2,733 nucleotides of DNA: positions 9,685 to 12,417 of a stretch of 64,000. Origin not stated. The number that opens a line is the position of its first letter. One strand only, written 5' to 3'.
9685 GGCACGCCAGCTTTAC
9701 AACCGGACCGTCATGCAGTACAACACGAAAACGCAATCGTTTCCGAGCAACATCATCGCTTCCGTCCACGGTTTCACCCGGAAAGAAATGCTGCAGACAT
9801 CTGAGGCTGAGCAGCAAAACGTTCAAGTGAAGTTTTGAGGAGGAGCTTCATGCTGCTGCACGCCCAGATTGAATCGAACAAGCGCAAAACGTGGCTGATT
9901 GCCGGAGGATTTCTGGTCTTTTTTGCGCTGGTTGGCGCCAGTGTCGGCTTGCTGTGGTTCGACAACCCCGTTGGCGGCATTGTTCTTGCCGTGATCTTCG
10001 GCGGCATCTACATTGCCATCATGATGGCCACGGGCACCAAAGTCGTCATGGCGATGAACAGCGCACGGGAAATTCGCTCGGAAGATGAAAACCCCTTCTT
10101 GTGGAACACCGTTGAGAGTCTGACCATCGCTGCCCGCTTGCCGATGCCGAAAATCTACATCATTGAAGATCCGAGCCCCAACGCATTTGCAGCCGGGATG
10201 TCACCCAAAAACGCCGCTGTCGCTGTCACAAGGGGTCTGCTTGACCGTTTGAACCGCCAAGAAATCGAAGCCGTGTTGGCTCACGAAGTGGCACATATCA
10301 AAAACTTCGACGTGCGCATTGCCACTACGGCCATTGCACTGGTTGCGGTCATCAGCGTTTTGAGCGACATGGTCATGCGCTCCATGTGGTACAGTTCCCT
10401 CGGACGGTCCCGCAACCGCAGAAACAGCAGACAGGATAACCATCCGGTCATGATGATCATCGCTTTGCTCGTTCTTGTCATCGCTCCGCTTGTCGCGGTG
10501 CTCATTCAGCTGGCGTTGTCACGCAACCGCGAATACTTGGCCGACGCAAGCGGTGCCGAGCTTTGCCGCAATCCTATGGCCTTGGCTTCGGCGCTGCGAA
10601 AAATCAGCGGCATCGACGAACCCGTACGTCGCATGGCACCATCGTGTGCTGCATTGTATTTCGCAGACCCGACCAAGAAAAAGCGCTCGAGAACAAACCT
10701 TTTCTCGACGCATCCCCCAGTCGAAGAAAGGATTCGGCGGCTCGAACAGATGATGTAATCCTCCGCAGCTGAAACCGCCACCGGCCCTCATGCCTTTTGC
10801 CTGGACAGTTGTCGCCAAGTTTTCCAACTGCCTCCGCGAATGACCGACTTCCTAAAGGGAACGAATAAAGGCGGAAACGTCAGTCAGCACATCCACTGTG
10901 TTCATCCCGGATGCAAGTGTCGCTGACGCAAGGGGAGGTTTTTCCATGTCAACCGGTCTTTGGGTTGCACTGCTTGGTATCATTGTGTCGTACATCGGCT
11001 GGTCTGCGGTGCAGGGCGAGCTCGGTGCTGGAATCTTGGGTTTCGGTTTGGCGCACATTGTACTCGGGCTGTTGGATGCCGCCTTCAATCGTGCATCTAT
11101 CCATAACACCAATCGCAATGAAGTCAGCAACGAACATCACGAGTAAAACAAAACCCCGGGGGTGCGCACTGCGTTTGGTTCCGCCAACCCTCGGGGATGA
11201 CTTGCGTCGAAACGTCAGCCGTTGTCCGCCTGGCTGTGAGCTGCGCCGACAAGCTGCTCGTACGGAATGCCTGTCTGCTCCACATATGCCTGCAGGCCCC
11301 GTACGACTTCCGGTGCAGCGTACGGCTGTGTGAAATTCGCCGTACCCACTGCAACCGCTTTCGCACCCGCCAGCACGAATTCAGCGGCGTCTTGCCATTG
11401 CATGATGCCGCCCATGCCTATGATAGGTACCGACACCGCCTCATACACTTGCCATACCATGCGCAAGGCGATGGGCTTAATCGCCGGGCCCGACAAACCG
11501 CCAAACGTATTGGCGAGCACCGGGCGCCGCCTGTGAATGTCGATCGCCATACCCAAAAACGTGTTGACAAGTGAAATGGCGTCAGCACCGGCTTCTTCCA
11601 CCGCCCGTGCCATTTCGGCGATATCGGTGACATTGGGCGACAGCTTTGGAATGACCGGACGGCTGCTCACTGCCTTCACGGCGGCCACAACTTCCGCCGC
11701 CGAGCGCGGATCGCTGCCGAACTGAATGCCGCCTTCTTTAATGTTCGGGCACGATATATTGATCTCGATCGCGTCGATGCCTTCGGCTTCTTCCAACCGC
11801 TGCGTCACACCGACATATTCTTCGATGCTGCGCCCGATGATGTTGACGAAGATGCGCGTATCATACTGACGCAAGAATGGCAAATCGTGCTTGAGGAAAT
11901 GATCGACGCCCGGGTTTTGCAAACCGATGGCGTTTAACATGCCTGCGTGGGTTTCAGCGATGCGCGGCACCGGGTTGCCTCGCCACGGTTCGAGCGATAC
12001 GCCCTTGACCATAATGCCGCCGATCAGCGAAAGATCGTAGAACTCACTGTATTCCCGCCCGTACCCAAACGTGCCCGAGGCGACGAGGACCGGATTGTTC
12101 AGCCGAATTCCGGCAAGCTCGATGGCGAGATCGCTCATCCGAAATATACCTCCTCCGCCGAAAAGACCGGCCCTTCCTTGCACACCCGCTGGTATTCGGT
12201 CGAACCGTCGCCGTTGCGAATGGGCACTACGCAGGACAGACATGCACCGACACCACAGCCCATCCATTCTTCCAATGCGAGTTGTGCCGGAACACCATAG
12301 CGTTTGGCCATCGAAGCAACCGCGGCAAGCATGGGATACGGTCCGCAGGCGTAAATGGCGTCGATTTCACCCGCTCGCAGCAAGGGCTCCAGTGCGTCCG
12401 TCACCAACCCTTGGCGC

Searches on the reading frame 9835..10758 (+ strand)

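Call 65: search_protein_families(library=pfam, proteins=[window:9835-10758:+], max_evalue=0.001)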
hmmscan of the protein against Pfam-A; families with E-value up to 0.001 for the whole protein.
window:9835-10758:+ (307 aa): 2 families
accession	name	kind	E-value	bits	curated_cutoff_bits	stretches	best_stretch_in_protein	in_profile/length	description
PF01435.24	Peptidase_M48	-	1.5e-36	126.4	20.3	1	89-306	7-185/186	Peptidase family M48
PF05569.17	Peptidase_M56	-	2.4e-06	27.4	31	1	48-168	101-217/296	BlaR1 peptidase M56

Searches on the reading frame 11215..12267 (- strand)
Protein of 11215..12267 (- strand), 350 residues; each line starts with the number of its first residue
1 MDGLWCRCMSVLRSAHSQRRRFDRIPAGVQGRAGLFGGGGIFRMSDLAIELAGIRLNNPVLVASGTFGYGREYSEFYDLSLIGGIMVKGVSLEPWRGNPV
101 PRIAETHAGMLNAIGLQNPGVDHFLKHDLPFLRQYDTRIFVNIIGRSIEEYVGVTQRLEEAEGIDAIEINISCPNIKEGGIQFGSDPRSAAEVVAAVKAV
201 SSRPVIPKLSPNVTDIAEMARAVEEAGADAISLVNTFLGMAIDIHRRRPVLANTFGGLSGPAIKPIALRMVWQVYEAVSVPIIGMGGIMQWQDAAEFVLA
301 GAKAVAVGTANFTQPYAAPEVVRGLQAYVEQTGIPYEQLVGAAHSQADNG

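Call 65: search_protein_families(library=pfam, proteins=[window:11215-12267:-], max_evalue=0.001)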
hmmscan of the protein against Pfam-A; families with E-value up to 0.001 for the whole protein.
window:11215-12267:- (350 aa): 4 families
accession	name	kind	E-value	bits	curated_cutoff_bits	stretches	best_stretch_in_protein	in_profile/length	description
PF01180.27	DHO_dh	-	8.1e-83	278.4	27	1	47-327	2-289/291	Dihydroorotate dehydrogenase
PF01207.24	Dus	-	1.2e-10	41.5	20.4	1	137-318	54-224/311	Dihydrouridine synthase (Dus)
PF03060.21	NMO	-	1.3e-06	28.5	28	1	256-310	168-224/331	Nitronate monooxygenase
PF00977.27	His_biosynth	-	5.2e-05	23.2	23.6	1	265-320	59-114/228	Histidine biosynthesis protein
